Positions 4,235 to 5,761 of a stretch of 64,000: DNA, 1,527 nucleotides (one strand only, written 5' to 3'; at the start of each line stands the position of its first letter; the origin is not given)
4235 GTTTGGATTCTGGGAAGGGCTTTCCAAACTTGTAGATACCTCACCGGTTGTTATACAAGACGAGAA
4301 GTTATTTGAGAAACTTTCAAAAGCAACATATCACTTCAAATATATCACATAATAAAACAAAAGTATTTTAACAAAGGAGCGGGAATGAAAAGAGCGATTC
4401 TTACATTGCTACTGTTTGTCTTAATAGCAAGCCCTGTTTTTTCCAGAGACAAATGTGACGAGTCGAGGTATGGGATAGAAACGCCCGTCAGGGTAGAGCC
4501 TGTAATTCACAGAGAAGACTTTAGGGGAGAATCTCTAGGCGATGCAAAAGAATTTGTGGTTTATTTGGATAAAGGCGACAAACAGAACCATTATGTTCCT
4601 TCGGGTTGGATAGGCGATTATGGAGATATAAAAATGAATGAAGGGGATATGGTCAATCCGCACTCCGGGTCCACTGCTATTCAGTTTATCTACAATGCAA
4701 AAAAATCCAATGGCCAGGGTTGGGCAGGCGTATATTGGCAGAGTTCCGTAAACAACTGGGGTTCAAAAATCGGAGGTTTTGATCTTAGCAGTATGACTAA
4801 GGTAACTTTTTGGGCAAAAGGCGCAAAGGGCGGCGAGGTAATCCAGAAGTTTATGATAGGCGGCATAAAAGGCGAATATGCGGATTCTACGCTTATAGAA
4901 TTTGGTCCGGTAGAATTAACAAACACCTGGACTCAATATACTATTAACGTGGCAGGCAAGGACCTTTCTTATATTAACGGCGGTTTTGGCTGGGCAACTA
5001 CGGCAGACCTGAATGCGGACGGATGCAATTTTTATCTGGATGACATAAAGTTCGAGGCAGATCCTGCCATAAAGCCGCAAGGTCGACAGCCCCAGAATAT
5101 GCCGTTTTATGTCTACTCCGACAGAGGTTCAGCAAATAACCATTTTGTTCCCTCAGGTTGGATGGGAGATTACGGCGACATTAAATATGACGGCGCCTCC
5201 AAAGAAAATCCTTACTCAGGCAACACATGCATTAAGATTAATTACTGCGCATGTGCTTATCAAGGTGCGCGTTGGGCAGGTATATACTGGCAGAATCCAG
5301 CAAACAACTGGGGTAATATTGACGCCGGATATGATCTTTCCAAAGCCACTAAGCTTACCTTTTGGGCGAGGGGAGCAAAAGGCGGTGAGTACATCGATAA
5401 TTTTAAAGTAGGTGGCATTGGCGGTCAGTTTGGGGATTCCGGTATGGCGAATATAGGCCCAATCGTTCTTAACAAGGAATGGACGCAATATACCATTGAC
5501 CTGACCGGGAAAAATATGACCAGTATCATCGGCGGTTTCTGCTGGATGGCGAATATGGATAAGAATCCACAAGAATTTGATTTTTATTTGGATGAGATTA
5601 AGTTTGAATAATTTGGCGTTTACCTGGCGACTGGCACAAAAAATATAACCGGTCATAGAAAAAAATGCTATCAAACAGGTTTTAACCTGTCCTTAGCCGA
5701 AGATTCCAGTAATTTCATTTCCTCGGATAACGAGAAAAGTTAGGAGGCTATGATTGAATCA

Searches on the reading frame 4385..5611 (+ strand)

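Call 46: search_protein_families(library=ncbifam, proteins=[window:4385-5611:+], max_evalue=0.0001)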
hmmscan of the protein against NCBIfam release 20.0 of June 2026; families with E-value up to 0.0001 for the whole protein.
window:4385-5611:+ (408 aa): 1 family
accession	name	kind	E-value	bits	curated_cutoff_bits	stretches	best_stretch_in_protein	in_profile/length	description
NF038128.1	choice_anch_J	domain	4.3e-07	30.3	30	0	286-405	41-160/162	choice-of-anchor J domain-containing protein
